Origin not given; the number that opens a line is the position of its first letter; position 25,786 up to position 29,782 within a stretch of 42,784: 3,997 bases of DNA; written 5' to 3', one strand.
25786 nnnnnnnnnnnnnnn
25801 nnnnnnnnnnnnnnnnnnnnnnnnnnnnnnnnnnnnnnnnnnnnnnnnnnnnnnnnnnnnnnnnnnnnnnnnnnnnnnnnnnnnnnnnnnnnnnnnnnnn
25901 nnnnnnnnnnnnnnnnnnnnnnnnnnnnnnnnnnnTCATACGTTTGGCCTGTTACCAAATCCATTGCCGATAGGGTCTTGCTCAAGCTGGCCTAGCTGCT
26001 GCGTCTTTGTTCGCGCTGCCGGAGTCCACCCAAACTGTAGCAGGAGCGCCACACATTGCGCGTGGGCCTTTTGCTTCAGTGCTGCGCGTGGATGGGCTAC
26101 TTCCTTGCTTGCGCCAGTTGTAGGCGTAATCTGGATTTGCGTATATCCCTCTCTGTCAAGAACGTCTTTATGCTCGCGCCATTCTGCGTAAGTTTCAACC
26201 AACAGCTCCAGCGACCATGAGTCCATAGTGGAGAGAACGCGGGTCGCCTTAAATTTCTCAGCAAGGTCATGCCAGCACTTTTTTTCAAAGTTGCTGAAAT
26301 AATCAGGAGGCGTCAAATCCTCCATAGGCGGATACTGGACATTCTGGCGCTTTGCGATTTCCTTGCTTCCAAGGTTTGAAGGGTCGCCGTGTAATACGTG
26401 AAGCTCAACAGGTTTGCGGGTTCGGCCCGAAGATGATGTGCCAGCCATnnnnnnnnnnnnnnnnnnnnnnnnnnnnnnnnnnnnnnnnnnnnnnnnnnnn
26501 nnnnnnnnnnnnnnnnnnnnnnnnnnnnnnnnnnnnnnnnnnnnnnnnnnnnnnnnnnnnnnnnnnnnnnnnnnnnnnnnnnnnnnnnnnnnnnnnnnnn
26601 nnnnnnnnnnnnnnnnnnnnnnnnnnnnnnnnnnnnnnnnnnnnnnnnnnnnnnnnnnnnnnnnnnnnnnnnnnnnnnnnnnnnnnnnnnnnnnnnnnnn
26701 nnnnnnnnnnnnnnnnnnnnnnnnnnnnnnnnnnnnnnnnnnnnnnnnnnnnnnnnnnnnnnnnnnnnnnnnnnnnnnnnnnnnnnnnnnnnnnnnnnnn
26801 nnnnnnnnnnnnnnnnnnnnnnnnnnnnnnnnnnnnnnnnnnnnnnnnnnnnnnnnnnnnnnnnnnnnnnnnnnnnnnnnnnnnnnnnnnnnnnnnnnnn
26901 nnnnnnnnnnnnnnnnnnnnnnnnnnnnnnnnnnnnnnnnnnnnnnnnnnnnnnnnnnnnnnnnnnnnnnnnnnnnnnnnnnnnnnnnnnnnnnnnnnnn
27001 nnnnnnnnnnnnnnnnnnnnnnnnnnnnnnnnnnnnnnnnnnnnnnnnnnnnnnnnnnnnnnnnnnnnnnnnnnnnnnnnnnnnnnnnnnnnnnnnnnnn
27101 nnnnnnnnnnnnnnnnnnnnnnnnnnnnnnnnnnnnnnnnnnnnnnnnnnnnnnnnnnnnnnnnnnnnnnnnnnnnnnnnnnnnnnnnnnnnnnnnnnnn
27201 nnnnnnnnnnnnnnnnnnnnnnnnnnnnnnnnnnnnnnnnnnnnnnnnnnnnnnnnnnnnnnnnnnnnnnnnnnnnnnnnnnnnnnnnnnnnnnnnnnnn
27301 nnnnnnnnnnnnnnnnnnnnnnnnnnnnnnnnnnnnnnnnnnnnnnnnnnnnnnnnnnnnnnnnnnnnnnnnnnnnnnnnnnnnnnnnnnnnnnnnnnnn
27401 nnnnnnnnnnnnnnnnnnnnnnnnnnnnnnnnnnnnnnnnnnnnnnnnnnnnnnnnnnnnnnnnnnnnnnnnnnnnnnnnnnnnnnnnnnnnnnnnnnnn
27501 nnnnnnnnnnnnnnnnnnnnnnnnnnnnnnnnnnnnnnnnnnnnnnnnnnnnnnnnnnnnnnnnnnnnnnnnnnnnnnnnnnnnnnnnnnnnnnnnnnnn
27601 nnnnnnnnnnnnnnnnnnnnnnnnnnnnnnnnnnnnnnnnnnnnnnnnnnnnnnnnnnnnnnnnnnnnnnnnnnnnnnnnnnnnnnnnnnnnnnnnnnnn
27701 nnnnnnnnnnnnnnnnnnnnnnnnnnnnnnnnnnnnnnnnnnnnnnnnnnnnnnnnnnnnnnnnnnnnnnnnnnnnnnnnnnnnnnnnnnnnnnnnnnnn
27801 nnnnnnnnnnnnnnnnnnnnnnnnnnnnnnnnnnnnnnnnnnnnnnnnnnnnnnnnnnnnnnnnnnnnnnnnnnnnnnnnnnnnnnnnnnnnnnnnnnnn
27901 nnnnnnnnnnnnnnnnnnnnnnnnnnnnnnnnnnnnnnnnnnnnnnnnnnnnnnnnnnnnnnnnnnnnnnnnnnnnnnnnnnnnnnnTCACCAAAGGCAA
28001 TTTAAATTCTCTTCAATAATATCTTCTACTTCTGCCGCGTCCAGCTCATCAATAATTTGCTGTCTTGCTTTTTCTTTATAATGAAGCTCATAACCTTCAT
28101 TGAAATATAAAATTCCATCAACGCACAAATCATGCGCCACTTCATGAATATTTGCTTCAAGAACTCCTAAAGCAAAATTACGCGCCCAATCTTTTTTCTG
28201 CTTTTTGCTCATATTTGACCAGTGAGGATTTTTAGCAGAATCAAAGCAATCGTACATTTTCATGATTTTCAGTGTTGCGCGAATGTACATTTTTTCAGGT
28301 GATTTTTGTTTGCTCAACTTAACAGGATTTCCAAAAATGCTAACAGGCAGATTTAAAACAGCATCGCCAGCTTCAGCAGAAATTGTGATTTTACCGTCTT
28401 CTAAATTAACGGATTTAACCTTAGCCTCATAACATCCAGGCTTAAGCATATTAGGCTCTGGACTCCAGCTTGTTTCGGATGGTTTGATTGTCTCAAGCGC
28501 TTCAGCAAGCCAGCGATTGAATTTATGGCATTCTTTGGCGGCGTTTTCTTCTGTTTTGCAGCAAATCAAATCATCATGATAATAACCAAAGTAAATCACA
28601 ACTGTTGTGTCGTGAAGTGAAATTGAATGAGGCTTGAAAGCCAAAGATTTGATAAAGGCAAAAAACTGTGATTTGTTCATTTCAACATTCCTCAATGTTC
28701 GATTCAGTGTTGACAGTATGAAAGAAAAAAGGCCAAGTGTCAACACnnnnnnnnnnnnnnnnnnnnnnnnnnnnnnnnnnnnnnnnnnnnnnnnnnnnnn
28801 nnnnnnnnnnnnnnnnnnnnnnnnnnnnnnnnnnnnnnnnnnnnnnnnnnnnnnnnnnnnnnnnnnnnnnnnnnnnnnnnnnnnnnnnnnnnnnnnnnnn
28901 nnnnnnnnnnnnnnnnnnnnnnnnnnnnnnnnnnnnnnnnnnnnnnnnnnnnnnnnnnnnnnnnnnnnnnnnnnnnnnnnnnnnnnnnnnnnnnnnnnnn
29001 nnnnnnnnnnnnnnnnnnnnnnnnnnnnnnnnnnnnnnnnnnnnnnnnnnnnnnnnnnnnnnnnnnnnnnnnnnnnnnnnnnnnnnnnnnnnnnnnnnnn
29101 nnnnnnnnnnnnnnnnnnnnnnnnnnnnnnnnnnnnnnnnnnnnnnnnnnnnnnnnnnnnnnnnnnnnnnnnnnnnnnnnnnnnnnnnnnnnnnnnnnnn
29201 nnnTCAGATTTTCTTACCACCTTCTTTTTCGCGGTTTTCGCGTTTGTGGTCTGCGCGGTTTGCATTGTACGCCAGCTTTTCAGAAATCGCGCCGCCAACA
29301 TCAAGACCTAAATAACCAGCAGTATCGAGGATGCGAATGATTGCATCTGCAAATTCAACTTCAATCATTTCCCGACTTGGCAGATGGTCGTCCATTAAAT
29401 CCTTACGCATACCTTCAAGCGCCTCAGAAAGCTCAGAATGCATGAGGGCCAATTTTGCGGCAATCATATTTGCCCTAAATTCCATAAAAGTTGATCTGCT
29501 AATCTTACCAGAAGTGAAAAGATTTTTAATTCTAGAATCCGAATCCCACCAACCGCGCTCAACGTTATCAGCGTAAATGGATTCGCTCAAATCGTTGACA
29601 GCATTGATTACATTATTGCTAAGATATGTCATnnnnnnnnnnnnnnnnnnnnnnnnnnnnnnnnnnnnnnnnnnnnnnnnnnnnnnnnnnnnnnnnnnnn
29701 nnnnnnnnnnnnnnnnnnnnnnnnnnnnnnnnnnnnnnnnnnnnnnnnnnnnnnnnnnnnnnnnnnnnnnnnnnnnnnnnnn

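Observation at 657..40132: Sixteen exact copies of an oriented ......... core (consensus about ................) in coding DNA of all frames and in intergenic DNA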

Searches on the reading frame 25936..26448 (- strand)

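Call 24: search_protein_families(library=pfam, proteins=[window:25936-26448:-], max_evalue=0.01)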
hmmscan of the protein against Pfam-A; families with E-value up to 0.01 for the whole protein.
window:25936-26448:- (170 aa): 1 family
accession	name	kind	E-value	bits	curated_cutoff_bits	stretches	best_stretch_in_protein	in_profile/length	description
PF05119.17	Terminase_4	-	6.8e-16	58.9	24.7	1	56-152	2-94/98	Phage terminase, small subunit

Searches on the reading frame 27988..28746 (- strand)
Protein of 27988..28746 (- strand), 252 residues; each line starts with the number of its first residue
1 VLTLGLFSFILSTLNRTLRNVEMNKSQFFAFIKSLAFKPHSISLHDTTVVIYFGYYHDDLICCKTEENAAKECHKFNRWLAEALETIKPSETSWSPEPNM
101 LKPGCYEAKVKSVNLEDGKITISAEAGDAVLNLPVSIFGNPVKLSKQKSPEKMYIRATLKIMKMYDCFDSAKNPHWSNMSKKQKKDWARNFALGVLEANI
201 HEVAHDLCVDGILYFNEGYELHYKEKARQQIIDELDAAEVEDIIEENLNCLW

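Call 13: search_protein_families(library=pfam, proteins=[window:27988-28746:-], max_evalue=0.01)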
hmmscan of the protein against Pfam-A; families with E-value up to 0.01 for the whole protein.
window:27988-28746:- (252 aa): 0 families

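Call 25: search_protein_families(library=phrogs, proteins=[window:27988-28746:-], max_evalue=0.001)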
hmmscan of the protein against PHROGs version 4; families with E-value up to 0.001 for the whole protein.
window:27988-28746:- (252 aa): 1 family
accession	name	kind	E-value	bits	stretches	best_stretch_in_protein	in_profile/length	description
phrog_8758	-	unknown function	6.9e-05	24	1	144-251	68-149/151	-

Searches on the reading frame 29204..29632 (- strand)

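Call 13: search_protein_families(library=pfam, proteins=[window:29204-29632:-], max_evalue=0.01)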
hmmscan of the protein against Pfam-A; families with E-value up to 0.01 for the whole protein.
window:29204-29632:- (142 aa): 0 families

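Call 25: search_protein_families(library=phrogs, proteins=[window:29204-29632:-], max_evalue=0.001)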
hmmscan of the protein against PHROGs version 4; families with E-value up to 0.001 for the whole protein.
window:29204-29632:- (142 aa): 4 families
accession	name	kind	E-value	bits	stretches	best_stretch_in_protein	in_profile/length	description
phrog_5658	-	other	1.9e-57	196.4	1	6-142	298-421/421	pyrophosphatase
phrog_6945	-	unknown function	5.5e-31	109.1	1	61-142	189-270/270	-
phrog_3301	-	other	1.9e-24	87.5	1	5-129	43-163/169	pyrophosphatase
phrog_9236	-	other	1.9e-10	41.9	0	88-111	83-106/191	pyrophosphatase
